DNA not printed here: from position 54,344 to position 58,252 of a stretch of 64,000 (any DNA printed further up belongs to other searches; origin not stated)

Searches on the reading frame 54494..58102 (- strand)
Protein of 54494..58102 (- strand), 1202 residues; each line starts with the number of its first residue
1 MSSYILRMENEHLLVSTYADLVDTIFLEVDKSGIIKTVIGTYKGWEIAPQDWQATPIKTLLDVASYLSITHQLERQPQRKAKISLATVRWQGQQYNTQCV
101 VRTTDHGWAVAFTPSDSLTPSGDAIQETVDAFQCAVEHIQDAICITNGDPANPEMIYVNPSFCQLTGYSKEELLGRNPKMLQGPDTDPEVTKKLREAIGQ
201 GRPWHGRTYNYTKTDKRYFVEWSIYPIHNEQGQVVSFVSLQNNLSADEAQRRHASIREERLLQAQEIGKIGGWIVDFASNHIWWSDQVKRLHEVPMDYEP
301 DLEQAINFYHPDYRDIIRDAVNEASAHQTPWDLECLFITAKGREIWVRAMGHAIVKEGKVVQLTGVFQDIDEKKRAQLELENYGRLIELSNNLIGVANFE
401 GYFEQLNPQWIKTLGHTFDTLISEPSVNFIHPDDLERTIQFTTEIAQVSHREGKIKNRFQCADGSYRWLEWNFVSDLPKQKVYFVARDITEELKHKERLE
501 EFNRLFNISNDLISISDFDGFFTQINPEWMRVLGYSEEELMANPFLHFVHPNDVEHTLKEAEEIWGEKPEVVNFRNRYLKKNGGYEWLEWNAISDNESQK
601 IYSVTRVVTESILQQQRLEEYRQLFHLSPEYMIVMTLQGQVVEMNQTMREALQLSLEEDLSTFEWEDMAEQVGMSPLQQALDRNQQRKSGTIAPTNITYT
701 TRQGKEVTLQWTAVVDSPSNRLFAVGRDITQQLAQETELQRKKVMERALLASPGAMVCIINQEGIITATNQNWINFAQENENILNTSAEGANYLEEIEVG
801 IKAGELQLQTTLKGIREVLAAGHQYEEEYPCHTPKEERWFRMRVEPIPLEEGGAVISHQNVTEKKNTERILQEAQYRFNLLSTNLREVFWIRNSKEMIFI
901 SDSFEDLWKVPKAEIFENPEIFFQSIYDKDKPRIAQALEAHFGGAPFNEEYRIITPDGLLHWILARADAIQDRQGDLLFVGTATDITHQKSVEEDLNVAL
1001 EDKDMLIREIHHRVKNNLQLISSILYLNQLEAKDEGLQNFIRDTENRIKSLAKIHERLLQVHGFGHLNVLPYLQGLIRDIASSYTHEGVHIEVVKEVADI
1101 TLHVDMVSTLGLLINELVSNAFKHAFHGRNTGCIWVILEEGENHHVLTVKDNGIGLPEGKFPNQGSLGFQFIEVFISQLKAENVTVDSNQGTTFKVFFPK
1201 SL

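Call 29: search_protein_families(library=pfam, proteins=[window:54494-58102:-], max_evalue=0.001)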
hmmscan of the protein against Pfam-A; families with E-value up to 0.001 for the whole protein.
window:54494-58102:- (1202 aa): 11 families
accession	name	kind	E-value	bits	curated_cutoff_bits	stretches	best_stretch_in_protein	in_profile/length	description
PF08447.18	PAS_3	-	3.7e-63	210.2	25.6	5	898-982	2-88/89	PAS fold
PF13426.13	PAS_9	-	3.2e-47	159.5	27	1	141-245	2-102/103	PAS domain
PF00989.32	PAS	-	4.4e-35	120.5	22.6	3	135-238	6-107/113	PAS fold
PF08448.16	PAS_4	-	1.8e-29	102.6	23.1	1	137-236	2-97/110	PAS fold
PF07568.18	HisKA_2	-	3.4e-21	75.6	22.3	1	1009-1084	1-76/76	Histidine kinase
PF13188.13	PAS_8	-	1e-19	70.1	21.8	1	135-182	6-48/65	PAS domain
PF02518.31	HATPase_c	-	9.8e-11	42.5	26.4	1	1109-1200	5-109/111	Histidine kinase-, DNA gyrase B-, and HSP90-like ATPase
PF12860.13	PAS_7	-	3.3e-07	30.9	27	1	757-868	8-114/115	PAS fold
PF07536.20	HWE_HK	-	2.3e-06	28.7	22.8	1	1009-1061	1-51/83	HWE histidine kinase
PF14598.12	PAS_11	-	1.6e-05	25.2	25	0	514-562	6-54/109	PAS domain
PF13581.12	HATPase_c_2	-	6.9e-05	23.3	27.4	1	1092-1162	13-85/127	Histidine kinase-like ATPase domain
